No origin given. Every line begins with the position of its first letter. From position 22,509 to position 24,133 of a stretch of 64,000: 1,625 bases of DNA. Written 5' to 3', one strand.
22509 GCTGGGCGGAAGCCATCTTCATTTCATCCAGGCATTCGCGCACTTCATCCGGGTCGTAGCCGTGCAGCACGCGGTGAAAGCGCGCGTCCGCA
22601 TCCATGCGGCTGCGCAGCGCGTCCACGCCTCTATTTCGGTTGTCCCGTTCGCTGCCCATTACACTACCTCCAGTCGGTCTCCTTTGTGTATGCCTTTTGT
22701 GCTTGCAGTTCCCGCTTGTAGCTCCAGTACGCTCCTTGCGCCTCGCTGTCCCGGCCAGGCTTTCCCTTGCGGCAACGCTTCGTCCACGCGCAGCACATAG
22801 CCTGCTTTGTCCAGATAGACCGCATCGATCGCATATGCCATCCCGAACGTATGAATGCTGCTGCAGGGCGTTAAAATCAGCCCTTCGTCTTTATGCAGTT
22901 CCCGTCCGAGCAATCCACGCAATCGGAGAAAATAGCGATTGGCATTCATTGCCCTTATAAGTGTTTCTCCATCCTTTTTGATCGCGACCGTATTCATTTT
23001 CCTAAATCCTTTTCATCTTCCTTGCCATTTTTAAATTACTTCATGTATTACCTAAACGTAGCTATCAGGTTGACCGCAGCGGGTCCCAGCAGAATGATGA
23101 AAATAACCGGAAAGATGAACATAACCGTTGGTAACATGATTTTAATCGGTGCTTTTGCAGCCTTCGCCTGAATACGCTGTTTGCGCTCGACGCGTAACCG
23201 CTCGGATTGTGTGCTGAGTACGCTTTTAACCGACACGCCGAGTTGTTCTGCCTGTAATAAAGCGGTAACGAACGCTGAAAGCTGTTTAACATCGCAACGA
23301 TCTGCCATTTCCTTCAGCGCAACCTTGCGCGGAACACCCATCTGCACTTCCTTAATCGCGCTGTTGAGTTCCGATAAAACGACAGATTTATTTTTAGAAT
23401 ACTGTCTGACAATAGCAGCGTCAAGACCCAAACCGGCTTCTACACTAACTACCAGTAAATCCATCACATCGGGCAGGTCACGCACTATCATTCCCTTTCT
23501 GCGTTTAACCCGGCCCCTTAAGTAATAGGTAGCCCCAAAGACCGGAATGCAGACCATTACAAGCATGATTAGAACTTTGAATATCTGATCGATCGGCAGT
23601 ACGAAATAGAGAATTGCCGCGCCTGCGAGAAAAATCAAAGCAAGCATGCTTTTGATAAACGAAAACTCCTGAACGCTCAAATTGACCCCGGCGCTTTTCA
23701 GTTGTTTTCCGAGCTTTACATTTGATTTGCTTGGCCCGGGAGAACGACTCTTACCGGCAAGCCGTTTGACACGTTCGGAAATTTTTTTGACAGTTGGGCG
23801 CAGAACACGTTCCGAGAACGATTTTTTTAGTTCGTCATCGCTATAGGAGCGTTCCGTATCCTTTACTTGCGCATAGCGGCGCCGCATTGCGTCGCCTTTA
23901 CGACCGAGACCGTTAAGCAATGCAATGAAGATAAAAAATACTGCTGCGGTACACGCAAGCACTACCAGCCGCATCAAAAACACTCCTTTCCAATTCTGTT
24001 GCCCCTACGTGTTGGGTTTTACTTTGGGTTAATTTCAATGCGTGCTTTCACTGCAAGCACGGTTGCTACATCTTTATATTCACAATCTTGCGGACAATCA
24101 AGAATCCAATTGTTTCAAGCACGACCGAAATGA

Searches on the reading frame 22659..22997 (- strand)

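Call 93: search_protein_families(library=pfam, proteins=[window:22659-22997:-], max_evalue=0.00001)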
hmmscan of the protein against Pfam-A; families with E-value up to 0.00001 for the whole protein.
window:22659-22997:- (112 aa): 1 family
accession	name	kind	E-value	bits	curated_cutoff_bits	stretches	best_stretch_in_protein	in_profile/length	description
PF02643.20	DUF192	-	1.8e-15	57.2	27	1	18-111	5-96/96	Uncharacterized ACR, COG1430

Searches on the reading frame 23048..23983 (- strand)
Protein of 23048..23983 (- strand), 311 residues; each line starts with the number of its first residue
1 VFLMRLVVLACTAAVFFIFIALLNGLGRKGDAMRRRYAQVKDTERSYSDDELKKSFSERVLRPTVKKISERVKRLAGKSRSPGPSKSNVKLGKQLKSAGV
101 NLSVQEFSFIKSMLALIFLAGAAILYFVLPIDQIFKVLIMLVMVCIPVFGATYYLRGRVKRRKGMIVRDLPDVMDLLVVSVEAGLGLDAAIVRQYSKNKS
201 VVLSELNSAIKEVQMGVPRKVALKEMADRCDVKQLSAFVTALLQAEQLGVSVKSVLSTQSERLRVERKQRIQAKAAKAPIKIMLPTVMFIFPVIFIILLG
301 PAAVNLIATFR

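Call 93: search_protein_families(library=pfam, proteins=[window:23048-23983:-], max_evalue=0.00001)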
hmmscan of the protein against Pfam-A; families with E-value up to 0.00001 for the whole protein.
window:23048-23983:- (311 aa): 1 family
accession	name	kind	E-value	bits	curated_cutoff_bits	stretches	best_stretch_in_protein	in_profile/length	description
PF00482.28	T2SSF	-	3.7e-14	53.2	25.2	1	175-299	3-124/125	Type II secretion system (T2SS), protein F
